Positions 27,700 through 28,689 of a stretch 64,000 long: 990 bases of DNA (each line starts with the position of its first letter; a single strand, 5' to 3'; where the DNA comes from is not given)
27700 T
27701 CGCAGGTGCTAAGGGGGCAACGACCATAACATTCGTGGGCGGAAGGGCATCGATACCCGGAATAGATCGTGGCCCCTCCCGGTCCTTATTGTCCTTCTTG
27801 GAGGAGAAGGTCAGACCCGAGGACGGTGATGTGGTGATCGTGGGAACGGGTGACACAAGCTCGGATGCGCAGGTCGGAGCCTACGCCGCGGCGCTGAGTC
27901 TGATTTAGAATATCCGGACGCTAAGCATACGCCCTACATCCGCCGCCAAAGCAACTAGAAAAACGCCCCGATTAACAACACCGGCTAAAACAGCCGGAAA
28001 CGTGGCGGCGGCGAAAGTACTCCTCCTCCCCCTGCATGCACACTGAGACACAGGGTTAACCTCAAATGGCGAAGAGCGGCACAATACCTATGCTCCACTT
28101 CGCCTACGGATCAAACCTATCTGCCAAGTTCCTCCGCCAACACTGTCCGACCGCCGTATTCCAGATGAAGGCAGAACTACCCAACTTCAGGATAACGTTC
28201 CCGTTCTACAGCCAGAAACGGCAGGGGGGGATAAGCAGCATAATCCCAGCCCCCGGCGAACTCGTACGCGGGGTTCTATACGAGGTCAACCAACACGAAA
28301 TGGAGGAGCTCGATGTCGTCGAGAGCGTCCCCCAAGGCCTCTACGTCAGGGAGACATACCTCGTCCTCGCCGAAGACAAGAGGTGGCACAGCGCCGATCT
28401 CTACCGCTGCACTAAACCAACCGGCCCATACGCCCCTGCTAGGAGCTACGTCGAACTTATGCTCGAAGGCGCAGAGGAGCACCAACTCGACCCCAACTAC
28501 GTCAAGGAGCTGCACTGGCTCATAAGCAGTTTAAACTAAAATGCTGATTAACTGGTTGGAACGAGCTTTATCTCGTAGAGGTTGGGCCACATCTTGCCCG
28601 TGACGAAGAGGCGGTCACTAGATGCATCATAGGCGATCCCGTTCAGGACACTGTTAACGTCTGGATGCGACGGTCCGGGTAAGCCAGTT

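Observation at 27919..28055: Undescribed ~137-nt intergenic element present twice, with compensatory base-pair changes (candidate structured RNA)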

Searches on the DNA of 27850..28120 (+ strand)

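Call 10: search_rna_families(source=window, start=27850, end=28120, threshold=evalue, max_evalue=10)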
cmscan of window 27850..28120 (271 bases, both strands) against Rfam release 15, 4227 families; matches with E-value up to 10: 1.
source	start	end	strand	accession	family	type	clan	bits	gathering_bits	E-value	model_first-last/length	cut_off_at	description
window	27971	28056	-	RF02837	anti-hemB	Gene; sRNA;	-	11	49.5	5.1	1-81/81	no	Burkholderia RNA 7 (anti-hemB)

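Call 72: build_rna_model(alignment_id=A4, structure=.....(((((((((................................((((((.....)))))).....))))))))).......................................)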
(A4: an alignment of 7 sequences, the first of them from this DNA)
Model R1 built from alignment A4 (7 sequences, 116 columns); structure: as given.
model positions 109; base pairs 15; branch points 0; effective number of sequences 1.97; information 0.59 bits per position. Calibrated on 0.2 Mb of random sequence (short: E-values are rough).
structure used (alignment columns):
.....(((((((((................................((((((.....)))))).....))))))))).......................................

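Call 73: search_with_rna_model(model_id=R1, source=window, filters=off, max_evalue=10)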
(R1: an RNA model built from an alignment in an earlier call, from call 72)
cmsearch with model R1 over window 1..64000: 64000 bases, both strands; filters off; matches with E-value up to 10: 26.
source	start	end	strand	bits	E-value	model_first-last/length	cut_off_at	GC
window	27935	28041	+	121.1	2.5e-30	1-109/109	no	0.57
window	46749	46856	+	109.7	2.8e-27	1-109/109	no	0.57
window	26883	26951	+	15.6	0.041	1-109/109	no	0.62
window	9385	9431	-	14.3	0.091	1-109/109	no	0.57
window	32640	32695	-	13.3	0.17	1-109/109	no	0.61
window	32174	32256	-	12.7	0.25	1-109/109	no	0.53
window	49171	49259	-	11.9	0.4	1-109/109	no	0.63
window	10009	10062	-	10.3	1.1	1-109/109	no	0.72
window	17411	17469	-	10.2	1.1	1-109/109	no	0.58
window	12871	12930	+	10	1.3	1-109/109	no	0.65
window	56660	56766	-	9.8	1.5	1-109/109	no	0.45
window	48710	48741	+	9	2.4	1-109/109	no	0.75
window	49198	49285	+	8.9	2.6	1-109/109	no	0.65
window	11081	11151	-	8.2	4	1-109/109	no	0.69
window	30354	30391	-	7.6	5.6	1-109/109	no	0.66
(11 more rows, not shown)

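Call 74: search_with_rna_model(model_id=R1, sources=[L080, L083, L084, L085, L087, L090, L144, L146, L147, L148, L149, L150, L151, L152, L153, L157, L158], max_evalue=10)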
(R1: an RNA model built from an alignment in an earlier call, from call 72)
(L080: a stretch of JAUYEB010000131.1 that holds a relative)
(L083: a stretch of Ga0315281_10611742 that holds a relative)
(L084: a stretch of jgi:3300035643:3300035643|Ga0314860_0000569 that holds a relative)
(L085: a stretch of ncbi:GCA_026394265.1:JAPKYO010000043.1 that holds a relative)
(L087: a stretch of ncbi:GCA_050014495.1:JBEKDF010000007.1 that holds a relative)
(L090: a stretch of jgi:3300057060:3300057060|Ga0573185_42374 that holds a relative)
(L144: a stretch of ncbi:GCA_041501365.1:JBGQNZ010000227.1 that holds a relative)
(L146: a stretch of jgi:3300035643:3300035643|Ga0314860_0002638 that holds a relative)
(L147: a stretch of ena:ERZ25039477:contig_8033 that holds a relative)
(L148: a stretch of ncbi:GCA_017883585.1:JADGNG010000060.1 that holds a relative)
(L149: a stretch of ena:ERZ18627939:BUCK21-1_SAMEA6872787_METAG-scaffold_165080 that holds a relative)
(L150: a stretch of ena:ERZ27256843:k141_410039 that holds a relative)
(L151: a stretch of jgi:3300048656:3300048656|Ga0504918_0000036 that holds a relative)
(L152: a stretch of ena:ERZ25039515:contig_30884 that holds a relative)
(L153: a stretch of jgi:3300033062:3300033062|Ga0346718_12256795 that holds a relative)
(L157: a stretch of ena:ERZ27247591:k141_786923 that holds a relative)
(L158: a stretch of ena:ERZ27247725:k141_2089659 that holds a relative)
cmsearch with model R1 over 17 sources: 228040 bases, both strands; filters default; matches with E-value up to 10: 8.
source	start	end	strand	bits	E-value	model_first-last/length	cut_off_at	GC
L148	4450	4559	+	109.5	1.1e-26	1-109/109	no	0.52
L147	2872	2981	-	103.6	4.3e-25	1-109/109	no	0.55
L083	841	946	+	102.2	9.8e-25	1-109/109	no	0.58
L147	10634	10742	+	100.9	2.2e-24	1-109/109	no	0.52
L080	659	770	+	96.9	2.5e-23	1-109/109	no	0.61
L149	772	815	+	31.9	6.4e-06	1-44/109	3'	0.39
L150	15709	15768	-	16.9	0.068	1-109/109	no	0.58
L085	950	1009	+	11.4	1.9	1-109/109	no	0.6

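Call 77: search_dna_similar(query=window:27919-28055:+, collection=phages, mode=distant, max_evalue=0.01, max_rows=10)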
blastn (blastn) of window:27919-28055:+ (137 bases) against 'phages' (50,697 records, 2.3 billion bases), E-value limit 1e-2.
No match.

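Call 78: search_dna_similar(query=window:27919-28055:+, collection=plasmids, mode=distant, max_evalue=0.01, max_rows=10)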
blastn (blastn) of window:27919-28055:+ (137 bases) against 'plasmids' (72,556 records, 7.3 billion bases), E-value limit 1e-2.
No match.
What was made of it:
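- Tried and rejected: Phage and plasmid BLAST gave no match (calls 77, 78).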

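Call 80: search_with_rna_model(model_id=R1, sources=[window, L080, L083, L147, L148], max_evalue=0.00001, make_alignment=true)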
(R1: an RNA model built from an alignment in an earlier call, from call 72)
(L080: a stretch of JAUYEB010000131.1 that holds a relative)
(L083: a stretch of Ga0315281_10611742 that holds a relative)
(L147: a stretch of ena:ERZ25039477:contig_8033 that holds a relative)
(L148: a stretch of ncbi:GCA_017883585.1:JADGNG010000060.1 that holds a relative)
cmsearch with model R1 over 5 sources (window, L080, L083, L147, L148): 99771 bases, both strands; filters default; matches with E-value up to 0.00001: 7.
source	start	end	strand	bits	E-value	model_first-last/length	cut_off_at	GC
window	27935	28041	+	121.1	3.9e-30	1-109/109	no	0.57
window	46749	46856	+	109.7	4.4e-27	1-109/109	no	0.57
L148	4450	4559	+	109.5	4.9e-27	1-109/109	no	0.52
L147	2872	2981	-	103.6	1.9e-25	1-109/109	no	0.55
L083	841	946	+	102.2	4.3e-25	1-109/109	no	0.58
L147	10634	10742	+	100.9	9.7e-25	1-109/109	no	0.52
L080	659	770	+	96.9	1.1e-23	1-109/109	no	0.61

Alignment A5: 7 matches aligned to the model, 112 columns, each read 5' to 3' on its own strand. Consensus structure (alignment columns), stored with it:
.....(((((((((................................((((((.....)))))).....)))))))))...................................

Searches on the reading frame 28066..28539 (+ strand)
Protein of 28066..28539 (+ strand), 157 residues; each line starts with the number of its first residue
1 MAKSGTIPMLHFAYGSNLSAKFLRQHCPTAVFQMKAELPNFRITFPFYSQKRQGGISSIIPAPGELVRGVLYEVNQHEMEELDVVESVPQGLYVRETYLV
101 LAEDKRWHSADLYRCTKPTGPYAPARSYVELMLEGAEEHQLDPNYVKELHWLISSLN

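Call 13: find_encoding_contigs(protein=window:28066-28539:+, flank=3000, max_places=6)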
Protein window:28066-28539:+ (157 aa): 1 contig read that carries it; 1 place shown.
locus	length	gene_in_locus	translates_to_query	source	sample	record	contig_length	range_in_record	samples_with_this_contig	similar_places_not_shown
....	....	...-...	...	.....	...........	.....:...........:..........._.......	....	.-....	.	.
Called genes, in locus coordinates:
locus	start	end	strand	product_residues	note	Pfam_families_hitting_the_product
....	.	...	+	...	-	?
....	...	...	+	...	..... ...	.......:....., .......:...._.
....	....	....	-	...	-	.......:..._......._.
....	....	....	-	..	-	?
